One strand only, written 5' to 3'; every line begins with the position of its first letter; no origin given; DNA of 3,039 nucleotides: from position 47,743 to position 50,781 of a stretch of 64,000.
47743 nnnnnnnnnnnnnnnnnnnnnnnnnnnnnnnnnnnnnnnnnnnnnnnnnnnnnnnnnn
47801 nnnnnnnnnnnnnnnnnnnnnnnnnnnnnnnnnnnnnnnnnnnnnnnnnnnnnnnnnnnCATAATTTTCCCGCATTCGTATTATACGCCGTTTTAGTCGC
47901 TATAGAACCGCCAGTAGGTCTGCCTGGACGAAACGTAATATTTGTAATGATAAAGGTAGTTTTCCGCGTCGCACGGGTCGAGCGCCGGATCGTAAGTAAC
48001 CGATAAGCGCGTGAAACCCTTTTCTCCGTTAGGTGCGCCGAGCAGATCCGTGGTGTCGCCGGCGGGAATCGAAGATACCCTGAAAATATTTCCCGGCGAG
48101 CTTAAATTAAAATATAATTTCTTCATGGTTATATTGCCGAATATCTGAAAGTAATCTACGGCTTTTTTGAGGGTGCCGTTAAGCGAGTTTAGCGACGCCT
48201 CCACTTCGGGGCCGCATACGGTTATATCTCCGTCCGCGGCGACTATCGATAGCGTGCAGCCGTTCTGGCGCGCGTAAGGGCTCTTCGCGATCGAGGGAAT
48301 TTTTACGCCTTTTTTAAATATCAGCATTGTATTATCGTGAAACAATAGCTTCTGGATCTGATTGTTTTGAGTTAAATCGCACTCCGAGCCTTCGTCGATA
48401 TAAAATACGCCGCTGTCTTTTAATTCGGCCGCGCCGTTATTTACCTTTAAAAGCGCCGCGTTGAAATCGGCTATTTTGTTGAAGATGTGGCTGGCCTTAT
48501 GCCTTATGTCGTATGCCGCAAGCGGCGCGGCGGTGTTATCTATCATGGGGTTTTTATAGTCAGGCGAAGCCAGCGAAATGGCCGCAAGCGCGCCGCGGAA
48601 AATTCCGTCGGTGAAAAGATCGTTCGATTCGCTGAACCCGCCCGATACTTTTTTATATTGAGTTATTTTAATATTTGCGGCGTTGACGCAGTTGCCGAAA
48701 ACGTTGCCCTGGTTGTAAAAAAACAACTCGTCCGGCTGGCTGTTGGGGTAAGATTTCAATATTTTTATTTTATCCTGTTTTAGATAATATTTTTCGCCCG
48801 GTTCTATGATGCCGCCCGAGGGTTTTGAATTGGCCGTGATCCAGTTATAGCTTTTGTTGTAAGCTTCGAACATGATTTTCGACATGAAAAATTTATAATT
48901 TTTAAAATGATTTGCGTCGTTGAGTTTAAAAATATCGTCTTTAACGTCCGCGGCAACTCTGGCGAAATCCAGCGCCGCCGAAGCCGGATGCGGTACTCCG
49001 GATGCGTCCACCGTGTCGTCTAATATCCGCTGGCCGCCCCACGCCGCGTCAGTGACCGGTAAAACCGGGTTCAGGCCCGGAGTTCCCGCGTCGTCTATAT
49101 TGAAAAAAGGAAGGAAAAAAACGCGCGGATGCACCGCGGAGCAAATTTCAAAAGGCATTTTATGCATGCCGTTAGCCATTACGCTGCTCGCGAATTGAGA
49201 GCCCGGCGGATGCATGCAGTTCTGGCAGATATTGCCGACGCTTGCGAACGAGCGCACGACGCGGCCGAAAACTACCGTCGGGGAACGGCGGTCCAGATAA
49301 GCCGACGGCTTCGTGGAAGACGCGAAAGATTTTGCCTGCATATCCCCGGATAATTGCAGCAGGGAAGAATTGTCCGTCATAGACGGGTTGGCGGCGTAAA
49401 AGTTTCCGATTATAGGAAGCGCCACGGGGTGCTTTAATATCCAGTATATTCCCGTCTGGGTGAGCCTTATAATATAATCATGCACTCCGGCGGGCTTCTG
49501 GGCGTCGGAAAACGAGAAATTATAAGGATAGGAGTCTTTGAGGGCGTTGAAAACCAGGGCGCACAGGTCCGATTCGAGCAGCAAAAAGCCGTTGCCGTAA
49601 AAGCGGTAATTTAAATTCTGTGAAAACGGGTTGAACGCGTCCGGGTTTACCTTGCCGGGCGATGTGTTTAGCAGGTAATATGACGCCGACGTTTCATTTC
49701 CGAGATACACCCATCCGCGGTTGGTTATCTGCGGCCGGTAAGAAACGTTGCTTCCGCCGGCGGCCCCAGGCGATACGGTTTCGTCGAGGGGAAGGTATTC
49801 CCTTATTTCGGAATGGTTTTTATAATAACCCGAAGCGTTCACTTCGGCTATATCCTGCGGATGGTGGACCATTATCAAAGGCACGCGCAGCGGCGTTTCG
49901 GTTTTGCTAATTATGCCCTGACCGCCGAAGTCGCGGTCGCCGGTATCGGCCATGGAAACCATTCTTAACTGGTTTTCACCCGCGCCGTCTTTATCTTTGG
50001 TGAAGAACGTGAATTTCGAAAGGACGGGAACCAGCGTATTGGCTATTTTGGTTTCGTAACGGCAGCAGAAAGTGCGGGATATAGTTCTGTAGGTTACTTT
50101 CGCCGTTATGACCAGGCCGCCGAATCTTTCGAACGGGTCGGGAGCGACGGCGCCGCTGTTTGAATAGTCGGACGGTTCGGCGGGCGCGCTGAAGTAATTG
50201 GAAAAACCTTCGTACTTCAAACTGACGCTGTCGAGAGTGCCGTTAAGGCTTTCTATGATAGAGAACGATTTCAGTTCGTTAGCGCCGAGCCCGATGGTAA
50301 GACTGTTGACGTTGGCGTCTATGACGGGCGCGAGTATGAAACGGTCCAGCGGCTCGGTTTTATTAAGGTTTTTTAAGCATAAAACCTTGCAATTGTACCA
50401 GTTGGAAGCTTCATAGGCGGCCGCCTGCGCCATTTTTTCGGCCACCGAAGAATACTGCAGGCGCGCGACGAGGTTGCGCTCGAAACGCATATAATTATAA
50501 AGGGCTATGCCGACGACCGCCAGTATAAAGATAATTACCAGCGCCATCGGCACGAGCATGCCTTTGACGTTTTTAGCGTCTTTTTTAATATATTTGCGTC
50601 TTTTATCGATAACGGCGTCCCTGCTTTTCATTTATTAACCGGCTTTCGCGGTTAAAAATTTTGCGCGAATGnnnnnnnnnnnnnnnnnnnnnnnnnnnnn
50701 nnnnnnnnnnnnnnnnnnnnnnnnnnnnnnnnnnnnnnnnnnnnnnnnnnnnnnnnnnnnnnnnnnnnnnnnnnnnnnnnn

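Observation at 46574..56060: Tandem, diverged duplication of a three-gene pseudopilus-tip-like module with giant ~900-aa PilX/GspK-like subunits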

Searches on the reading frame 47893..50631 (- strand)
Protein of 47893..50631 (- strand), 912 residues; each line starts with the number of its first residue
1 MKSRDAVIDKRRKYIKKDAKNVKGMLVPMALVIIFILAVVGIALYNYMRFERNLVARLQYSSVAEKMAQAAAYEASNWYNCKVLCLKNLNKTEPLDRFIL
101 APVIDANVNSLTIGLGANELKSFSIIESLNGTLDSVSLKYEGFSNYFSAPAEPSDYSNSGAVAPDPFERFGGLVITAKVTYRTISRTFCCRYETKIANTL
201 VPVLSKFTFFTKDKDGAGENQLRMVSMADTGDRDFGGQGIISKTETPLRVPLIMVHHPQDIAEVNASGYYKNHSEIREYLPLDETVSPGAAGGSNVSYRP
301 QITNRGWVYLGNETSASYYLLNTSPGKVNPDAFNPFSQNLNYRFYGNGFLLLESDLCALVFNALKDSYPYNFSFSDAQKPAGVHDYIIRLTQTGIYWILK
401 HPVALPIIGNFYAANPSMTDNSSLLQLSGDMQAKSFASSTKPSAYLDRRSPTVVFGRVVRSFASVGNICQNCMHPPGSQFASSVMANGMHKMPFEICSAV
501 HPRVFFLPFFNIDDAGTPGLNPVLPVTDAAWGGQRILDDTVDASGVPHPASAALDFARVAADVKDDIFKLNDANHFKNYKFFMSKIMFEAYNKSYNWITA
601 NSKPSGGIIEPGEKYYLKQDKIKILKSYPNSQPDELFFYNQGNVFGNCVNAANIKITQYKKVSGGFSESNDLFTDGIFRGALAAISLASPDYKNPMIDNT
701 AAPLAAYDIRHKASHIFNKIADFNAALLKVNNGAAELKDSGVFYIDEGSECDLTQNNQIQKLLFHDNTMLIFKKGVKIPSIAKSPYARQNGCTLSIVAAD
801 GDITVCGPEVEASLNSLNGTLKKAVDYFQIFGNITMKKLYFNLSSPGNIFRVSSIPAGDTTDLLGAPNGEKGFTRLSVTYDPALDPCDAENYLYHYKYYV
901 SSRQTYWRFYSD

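Call 4: search_protein_families(library=pfam, proteins=[window:47893-50631:-], max_evalue=1)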
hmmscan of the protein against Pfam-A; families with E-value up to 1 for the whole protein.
window:47893-50631:- (912 aa): 1 family
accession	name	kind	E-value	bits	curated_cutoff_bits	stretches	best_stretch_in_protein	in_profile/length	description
PF10039.14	DUF2275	-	0.13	12.8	24.6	1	27-80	37-82/210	Predicted integral membrane protein (DUF2275)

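Call 5: search_protein_families(library=ncbifam, proteins=[window:47893-50631:-], max_evalue=1)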
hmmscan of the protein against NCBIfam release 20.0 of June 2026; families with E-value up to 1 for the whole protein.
window:47893-50631:- (912 aa): 0 families

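Call 16: find_homologous_proteins(query=window:47893-50631:-)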
Query window:47893-50631:- (912 aa): 25 proteins with E <= 0.001 among 8000 candidates.
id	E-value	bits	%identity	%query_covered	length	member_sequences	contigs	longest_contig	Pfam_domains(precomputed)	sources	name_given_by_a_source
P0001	0.0e+0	2089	99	100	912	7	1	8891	-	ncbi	-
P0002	0.0e+0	1682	79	100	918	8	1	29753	-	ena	-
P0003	0.0e+0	1652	78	98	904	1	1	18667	-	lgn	-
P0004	0.0e+0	1555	73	98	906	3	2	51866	-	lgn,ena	-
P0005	0.0e+0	1310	62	98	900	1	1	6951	-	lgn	-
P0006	0.0e+0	1120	58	91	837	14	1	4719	-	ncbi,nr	ncbi:MAG TPA: hypothetical protein PKW98_06570, partial [Candidatus Wallbacteria bacterium]|nr:hypot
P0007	0.0e+0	1032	52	98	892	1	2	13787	-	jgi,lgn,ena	-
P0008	3.1e-283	960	52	55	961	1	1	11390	-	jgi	-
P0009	1.8e-280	951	49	97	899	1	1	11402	-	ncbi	-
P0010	7.1e-277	939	49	97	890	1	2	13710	-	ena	-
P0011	2.1e-275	934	47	97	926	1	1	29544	-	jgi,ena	-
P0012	4.6e-272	923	48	77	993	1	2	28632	-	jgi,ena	-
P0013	5.0e-262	890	44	97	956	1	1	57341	-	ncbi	-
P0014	3.6e-233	795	46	56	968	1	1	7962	-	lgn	-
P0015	2.9e-227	775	42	97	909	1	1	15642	-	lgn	-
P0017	2.3e-219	749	42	97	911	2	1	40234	-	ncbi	-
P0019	1.8e-210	720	42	97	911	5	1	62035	-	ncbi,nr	ncbi:MAG: hypothetical protein BWY32_01363 [bacterium ADurb.Bin243]|nr:MAG: hypothetical protein BWY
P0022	8.1e-188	645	40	89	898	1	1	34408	-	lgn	-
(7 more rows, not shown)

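Call 20: find_encoding_contigs(protein=P0019, flank=10000, max_places=2)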
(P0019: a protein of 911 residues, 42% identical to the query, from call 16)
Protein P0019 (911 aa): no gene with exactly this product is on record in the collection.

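Call 21: find_encoding_contigs(protein=P0013, flank=10000, max_places=2)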
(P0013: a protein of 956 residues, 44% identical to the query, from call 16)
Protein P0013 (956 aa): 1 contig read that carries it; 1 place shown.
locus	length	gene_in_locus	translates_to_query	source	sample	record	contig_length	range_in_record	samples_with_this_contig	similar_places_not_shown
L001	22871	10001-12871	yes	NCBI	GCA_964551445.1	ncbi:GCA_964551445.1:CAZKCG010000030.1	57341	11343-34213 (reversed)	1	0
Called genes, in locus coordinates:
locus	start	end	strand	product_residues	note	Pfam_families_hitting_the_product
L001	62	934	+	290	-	PF00165:HTH_AraC (faint), PF20240:DUF6597, PF12833:HTH_18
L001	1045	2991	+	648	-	-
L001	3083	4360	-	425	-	-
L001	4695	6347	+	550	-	PF07504:FTP (weak), PF01447:Peptidase_M4, PF02128:Peptidase_M36 (faint), PF02868:Peptidase_M4_C (weak)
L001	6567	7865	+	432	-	-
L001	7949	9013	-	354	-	PF01551:Peptidase_M23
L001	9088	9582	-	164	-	PF06903:VirK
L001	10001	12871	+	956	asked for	-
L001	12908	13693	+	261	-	PF04773:FecR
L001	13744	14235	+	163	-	-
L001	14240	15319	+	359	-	PF07963:N_methyl (weak)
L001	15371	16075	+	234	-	PF13483:Lactamase_B_3 (weak), PF12706:Lactamase_B_2 (weak)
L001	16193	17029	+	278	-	PF20240:DUF6597, PF00165:HTH_AraC (faint), PF12833:HTH_18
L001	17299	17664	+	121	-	-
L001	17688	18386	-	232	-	PF01625:PMSR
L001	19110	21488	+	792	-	-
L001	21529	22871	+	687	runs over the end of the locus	PF13091:PLDc_2, PF00614:PLDc (weak), PF13091:PLDc_2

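Call 22: find_encoding_contigs(protein=P0017, flank=10000, max_places=2)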
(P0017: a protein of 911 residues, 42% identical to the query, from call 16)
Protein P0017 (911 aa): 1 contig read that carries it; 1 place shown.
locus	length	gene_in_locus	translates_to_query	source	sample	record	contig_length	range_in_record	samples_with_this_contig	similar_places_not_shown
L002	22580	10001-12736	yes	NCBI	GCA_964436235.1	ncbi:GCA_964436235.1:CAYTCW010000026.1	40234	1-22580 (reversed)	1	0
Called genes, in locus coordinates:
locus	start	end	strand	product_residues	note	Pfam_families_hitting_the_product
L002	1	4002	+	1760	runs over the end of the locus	PF00270:DEAD, PF27116:YjiV_N, PF00271:Helicase_C, PF09369:MZB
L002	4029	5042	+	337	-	PF02661:Fic, PF21247:Fic-like_C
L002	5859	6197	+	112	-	PF18765:Polbeta (weak)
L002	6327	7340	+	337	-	PF02661:Fic, PF21247:Fic-like_C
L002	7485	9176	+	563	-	PF13424:TPR_12, PF24885:TPR_NPHP3, PF00515:TPR_1, PF13181:TPR_8, PF13374:TPR_10, PF13424:TPR_12, PF24885:TPR_NPHP3, PF13424:TPR_12, +31 more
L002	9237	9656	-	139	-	PF07862:Nif11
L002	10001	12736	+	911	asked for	-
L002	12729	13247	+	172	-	-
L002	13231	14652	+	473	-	PF13946:DUF4214 (faint)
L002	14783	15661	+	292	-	PF04773:FecR (weak)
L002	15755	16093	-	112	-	-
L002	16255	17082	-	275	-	-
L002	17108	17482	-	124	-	-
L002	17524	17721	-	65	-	-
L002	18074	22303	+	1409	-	PF01326:PPDK_N, PF00391:PEP-utilizers, PF00162:PGK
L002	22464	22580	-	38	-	?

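Call 23: find_encoding_contigs(protein=P0004, flank=10000, max_places=2)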
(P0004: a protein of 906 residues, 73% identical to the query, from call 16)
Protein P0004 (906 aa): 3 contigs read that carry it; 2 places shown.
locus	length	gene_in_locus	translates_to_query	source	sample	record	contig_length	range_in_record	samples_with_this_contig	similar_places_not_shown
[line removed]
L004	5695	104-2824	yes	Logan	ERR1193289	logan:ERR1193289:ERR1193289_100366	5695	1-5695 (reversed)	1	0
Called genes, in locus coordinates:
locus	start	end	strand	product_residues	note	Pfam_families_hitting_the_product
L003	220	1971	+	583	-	-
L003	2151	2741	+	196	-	PF04542:Sigma70_r2, PF08281:Sigma70_r4_2, PF04545:Sigma70_r4 (weak)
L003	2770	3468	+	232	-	PF04773:FecR (weak)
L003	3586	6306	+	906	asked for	-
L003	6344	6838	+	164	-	-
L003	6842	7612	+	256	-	-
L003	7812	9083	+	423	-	-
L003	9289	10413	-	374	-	PF13439:Glyco_transf_4, PF00534:Glycos_transf_1, PF13692:Glyco_trans_1_4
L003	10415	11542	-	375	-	PF02119:FlgI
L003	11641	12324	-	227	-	PF02107:FlgH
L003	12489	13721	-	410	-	PF13144:ChapFlgA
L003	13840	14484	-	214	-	-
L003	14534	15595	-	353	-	PF03706:LPG_synthase_TM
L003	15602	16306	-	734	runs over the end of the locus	PF12969:DUF3857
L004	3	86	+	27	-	?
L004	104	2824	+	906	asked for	-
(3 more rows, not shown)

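Call 24: find_encoding_contigs(protein=P0022, flank=10000, max_places=2)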
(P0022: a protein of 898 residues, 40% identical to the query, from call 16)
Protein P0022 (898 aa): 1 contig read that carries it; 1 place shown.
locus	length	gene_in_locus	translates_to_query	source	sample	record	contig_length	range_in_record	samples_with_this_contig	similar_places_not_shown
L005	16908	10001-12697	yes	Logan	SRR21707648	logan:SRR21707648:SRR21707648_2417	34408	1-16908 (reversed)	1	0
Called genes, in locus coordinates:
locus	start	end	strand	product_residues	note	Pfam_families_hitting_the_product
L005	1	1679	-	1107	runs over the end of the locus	PF26549:Tricorn_N, PF26550:Tricorn_2nd, PF26549:Tricorn_N, PF26550:Tricorn_2nd, PF26549:Tricorn_N, PF07676:PD40, PF26550:Tricorn_2nd, PF07676:PD40, +13 more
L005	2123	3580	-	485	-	PF01235:Na_Ala_symp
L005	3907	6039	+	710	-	-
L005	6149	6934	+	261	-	PF04773:FecR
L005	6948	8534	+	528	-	PF03796:DnaB_C, PF13481:AAA_25 (weak)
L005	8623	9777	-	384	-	PF00144:Beta-lactamase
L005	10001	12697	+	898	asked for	-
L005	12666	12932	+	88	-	-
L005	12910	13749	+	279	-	-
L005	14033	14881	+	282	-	PF04773:FecR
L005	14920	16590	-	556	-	PF01564:Spermine_synth (weak)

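Call 26: find_related_loci(query=A1, collection=genome_contigs, flank=10000)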
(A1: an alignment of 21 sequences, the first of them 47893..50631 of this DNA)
Query A1 (912 aa) in genome_contigs; peptide patterns used: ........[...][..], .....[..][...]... (x = any residue, [..] = any of these).
105 stretches matched a pattern; 10 encode a relative of the query (tblastn E <= 1e-3); 9 distinct loci.
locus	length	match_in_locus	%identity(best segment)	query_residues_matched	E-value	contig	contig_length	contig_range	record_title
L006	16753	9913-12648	79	4-912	0e+0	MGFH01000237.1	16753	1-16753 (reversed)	MAG: Candidatus Wallbacteria bacterium GWC2_49_35 gwc2_scaffold_8717, whole genome shotgun sequence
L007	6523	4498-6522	93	1-675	0e+0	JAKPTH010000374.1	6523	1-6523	MAG: bacterium isolate JPNA_metabat.86 k141_913065, whole genome shotgun sequence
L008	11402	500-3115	49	23-909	0e+0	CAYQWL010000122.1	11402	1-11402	MAG TPA_asm: uncultured bacterium isolate SRP263991_co4_139 genome assembly, contig: NODE_8910_length_11402_cov_5.442320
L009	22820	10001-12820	44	23-908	0e+0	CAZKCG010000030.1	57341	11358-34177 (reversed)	MAG TPA_asm: uncultured bacterium isolate SRP302447_co1_224 genome assembly, contig: NODE_1693_length_57341_cov_8.533603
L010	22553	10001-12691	42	21-907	0e+0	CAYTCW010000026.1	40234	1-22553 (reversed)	MAG TPA_asm: uncultured bacterium isolate SRP192927_co10_55 genome assembly, contig: NODE_457_length_40234_cov_10.788596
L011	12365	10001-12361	42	13-790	0e+0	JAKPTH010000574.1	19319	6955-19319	MAG: bacterium isolate JPNA_metabat.86 k141_838057, whole genome shotgun sequence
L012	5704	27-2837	36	1-907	4e-167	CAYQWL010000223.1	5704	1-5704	MAG TPA_asm: uncultured bacterium isolate SRP263991_co4_139 genome assembly, contig: NODE_23522_length_5704_cov_5.811648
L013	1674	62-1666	46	14-539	8e-153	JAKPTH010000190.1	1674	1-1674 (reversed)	MAG: bacterium isolate JPNA_metabat.86 k141_245558, whole genome shotgun sequence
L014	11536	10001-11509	45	23-514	2e-128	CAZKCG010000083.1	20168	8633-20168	MAG TPA_asm: uncultured bacterium isolate SRP302447_co1_224 genome assembly, contig: NODE_7153_length_20168_cov_8.089097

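Call 40: predict_structure(alignment_id=A1)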
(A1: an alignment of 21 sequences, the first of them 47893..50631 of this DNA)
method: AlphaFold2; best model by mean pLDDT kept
length: 912 residues; sequences in the alignment: 21
mean_pLDDT: 58.7   pTM: 0.60
mean pLDDT of the five models: 58.7, 57.7, 52.3, 51.3, 46.2
residues with pLDDT >= 90: 103; 70-90: 223; 50-70: 201; < 50: 385
segments of 3 or more residues with pLDDT < 50: 1-22, 204-255, 265-433, 436-442, 448-476, 484-499, 521-523, 584-626, 631-651, 854-857, 882-887, 905-912
pLDDT, mean of each block of 10 residues (from residue 1): 43 43 62 83 74 71 85 89 82 90 87 93 90 93 81 66 81 91 86 87 47 30 35 29 31 47 47 33 34 35 41 41 26 31 28 30 34 33 26 25 27 29 29 46 46 37 39 48 47 41 55 61 59 62 62 59 70 66 43 29 26 32 46 43 40 58 59 68 68 76 70 89 91 89 93 91 93 95 84 88 89 82 77 66 58 50 69 59 52 80 48 27
secondary structure, 60 per line:
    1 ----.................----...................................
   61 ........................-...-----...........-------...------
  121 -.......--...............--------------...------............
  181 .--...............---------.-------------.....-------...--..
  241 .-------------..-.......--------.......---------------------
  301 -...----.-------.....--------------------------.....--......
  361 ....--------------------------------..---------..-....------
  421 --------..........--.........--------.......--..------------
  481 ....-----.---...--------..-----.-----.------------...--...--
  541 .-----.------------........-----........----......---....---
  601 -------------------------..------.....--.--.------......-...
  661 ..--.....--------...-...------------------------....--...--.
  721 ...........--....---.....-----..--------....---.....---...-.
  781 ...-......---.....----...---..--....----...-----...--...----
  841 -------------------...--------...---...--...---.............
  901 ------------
elements in order (helices of 4 or more, strands of 3 or more residues): H5-21 H26-84 H94-104 E112-114 H122-128 E131-145 E160-162 E169-181 E184-198 E222-226 E234-236 E239-241 E261-264 H273-279 E317-321 H348-352 H355-364 H411-414 E429-438 E441-449 E458-464 E536-538 E560-562 H563-567 H573-580 E585-590 H594-597 H634-638 E654-656 E658-662 E665-669 E678-680 H709-712 E715-717 H720-727 E728-731 E734-737 E741-745 E761-764 E768-772 E776-778 E780-783 H785-790 E794-798 E803-805 E813-816 E821-823 E829-831 E834-836 E860-862 E871-873 E877-879 H889-895 E896-900

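Call 42: search_protein_representatives(alignment_id=A1)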
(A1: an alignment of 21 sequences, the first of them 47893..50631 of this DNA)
Query: 21 sequences, 898 profile positions. Proteins with E-value up to 0.001 (for the whole library): 159; up to 1e-10: 58; up to 1e-30: 20. The best 150 are listed.
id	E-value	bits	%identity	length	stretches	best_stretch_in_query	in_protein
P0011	0.0e+00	1349.2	-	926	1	7-898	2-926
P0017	0.0e+00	1347.2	-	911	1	4-898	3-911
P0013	0.0e+00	1328.4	-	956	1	1-898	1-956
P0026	0.0e+00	1170.4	-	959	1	20-897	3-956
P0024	0.0e+00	1084.1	-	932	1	6-894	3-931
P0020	1.9e-265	899.8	-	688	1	216-898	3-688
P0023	2.8e-230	783.4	-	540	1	349-898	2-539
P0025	2.2e-189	648.1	-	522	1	4-490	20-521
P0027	9.5e-144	497.1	-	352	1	552-898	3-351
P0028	1.2e-134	466.9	-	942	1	7-895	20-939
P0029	9.7e-117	407.7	-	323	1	6-315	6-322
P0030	2.4e-110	386.6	-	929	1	16-895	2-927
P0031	3.5e-110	386.0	-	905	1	16-896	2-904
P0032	7.7e-88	312.1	-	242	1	664-898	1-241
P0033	2.4e-63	231.1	-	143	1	756-898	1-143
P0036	1.5e-37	145.7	-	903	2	423-773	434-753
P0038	6.4e-34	133.7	-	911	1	8-850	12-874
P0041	2.6e-23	98.6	-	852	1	22-840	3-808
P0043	9.3e-21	90.1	-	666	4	5-219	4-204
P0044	4.3e-20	87.9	-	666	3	9-221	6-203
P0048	5.6e-18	80.9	-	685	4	10-204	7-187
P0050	8.0e-18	80.4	-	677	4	7-218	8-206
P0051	1.3e-17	79.8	-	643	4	7-205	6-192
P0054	2.7e-17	78.7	-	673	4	11-218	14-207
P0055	3.1e-16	75.2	-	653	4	10-212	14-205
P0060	1.2e-13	66.6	-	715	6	11-212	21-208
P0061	1.7e-12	62.8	-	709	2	4-213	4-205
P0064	3.6e-12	61.7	-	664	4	14-218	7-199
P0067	1.3e-11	59.8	-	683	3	11-250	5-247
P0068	1.4e-11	59.7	-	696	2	7-221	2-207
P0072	3.2e-11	58.6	-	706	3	9-214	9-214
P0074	6.5e-11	57.6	-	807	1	12-213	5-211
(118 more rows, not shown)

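Call 43: fold_search(model_id=the predicted structure, library=pdb)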
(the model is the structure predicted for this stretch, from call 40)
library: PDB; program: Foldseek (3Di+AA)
matches with E <= 10: 179; with E <= 0.001: 0
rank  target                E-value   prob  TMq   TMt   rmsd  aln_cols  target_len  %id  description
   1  6qvi_B                7.7e-02  0.60  0.12  0.21  18.0       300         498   12  Crystal structure of competence-associated pilin ComZ from Thermus thermophilus (released 2019-05-29)
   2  6qvi_C                3.7e-01  0.41  0.11  0.19  12.9       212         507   14  Crystal structure of competence-associated pilin ComZ from Thermus thermophilus (released 2019-05-29)
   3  6qvi_A                3.9e-01  0.18  0.10  0.16  15.7       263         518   12  Crystal structure of competence-associated pilin ComZ from Thermus thermophilus (released 2019-05-29)
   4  9g23_B                3.9e-01  0.05  0.04  0.03  14.4       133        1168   14  Yeast RNA polymerase I elongation complex stalled by an apurinic site bound to nucleotide analog AMPCPP at A-site (released 2025-06-18)
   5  5i7j_A                5.2e-01  0.06  0.06  0.17  16.0       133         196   14  Crystal Structure of Human SPLUNC1 Disulfide Mutant M3 (I76C, V214C) (released 2016-05-18)
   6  8e79_C                5.5e-01  0.02  0.04  0.04  24.2       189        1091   13  Mycobacterium tuberculosis RNAP paused elongation complex with Escherichia coli NusG transcription factor (released 2023-03-22)
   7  7ko8_B                5.8e-01  0.01  0.04  0.06  25.8       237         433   12  Cryo-EM structure of the mature and infective Mayaro virus (released 2021-04-28)
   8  6fbv_C                6.9e-01  0.02  0.04  0.03  23.1       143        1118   12  Single particle cryo em structure of Mycobacterium tuberculosis RNA polymerase in complex with Fidaxomicin (released 2018-02-28)
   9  5uh5_C                7.3e-01  0.02  0.04  0.03  24.2       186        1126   12  Crystal structure of Mycobacterium tuberculosis transcription initiation complex containing 3 nt of RNA (released 2017-04-12)
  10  5oa1_B                7.7e-01  0.03  0.04  0.04  14.4       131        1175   14  RNA polymerase I pre-initiation complex (released 2017-07-26)
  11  5u9o_B                8.2e-01  0.04  0.05  0.16  13.3       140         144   12  Cocrystal structure of the intermembrane space region of the plastid division proteins PARC6 and PDV1 (released 2017-12-20)
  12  6kon_C                8.2e-01  0.01  0.03  0.03  20.8       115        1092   12  Mycobacterium tuberculosis initial transcription complex comprising sigma H and 5'-OH RNA of 5 nt (released 2020-03-11)
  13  4ym7_BB               9.7e-01  0.03  0.04  0.03  14.2       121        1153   12  RNA polymerase I structure with an alternative dimer hinge (released 2015-09-09)
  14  5u9o_E                1.0e+00  0.07  0.06  0.21  12.4       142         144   12  Cocrystal structure of the intermembrane space region of the plastid division proteins PARC6 and PDV1 (released 2017-12-20)
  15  5u9l_A                1.0e+00  0.04  0.04  0.16  14.5       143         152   14  Crystal structure of the intermembrane space region of the plastid division protein PARC6 (released 2017-12-20)
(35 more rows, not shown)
